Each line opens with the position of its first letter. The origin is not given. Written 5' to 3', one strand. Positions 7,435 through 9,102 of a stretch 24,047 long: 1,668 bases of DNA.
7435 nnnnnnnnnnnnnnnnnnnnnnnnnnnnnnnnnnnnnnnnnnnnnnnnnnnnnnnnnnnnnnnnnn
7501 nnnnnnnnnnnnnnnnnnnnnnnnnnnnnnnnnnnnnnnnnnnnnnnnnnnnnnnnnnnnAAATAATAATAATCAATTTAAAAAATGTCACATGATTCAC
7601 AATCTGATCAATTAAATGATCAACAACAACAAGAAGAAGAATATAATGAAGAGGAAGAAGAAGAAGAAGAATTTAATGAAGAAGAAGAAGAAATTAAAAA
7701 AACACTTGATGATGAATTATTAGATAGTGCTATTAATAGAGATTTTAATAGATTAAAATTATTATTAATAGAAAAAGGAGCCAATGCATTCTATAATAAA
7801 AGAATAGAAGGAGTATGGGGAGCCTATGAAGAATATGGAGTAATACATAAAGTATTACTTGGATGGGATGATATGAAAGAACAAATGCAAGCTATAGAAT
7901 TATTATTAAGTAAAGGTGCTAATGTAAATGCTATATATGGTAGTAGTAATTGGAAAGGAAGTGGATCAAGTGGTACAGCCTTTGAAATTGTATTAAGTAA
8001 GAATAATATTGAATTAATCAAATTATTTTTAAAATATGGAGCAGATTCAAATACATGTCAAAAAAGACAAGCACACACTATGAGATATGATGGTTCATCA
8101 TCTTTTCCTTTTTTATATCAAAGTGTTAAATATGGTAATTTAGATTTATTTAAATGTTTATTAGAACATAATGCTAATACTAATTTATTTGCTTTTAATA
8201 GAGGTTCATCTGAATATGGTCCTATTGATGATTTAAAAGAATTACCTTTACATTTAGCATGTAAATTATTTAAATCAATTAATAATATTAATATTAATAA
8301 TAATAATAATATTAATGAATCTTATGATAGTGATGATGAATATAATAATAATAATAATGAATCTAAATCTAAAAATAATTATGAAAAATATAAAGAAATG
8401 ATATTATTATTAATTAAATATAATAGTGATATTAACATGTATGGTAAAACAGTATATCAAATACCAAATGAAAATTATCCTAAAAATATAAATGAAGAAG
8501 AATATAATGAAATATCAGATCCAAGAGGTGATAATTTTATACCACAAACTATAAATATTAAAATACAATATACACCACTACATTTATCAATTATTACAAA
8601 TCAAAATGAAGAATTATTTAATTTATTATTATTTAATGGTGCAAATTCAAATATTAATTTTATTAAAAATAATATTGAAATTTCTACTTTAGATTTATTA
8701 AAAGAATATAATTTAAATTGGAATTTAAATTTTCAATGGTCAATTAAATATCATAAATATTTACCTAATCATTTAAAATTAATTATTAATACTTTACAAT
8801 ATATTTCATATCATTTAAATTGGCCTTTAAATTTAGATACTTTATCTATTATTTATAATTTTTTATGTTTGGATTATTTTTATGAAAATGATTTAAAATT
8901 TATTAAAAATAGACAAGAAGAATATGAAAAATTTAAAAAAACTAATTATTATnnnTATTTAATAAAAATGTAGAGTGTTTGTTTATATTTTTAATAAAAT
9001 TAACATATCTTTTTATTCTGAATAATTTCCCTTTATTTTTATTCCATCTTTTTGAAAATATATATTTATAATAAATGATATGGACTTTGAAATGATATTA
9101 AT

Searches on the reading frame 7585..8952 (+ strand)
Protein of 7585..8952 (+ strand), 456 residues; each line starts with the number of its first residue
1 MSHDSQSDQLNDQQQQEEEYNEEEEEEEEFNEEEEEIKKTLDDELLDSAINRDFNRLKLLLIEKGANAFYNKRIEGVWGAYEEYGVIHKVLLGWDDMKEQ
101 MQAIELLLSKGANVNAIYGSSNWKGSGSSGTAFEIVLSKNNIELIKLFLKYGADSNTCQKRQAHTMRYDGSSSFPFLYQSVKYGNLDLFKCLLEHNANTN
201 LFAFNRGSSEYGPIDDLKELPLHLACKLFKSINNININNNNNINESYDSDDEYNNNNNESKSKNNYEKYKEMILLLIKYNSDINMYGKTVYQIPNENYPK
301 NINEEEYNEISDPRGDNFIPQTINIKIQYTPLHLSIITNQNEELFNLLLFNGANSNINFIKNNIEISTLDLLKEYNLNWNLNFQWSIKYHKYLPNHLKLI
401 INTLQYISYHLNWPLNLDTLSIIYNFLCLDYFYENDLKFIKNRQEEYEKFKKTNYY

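Call 52: search_protein_families(library=pfam, proteins=[window:7585-8952:+], max_evalue=0.001)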
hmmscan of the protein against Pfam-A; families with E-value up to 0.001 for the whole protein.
window:7585-8952:+ (456 aa): 5 families
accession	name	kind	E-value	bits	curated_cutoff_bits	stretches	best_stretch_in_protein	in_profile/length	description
PF00023.36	Ank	-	5.5e-14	52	21.1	0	329-357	3-30/33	Ankyrin repeat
PF13606.12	Ank_3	-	3.2e-11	42.7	22.3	0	131-156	4-29/30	Ankyrin repeat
PF12796.13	Ank_2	-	8.6e-10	39.5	27.3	2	138-228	6-70/90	Ankyrin repeats (3 copies)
PF13857.12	Ank_5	-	9.9e-09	35.8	27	0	126-160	17-47/56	Ankyrin repeats (many copies)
PF13637.12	Ank_4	-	4.4e-05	24.1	22.7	0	98-149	7-50/50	Ankyrin repeats (many copies)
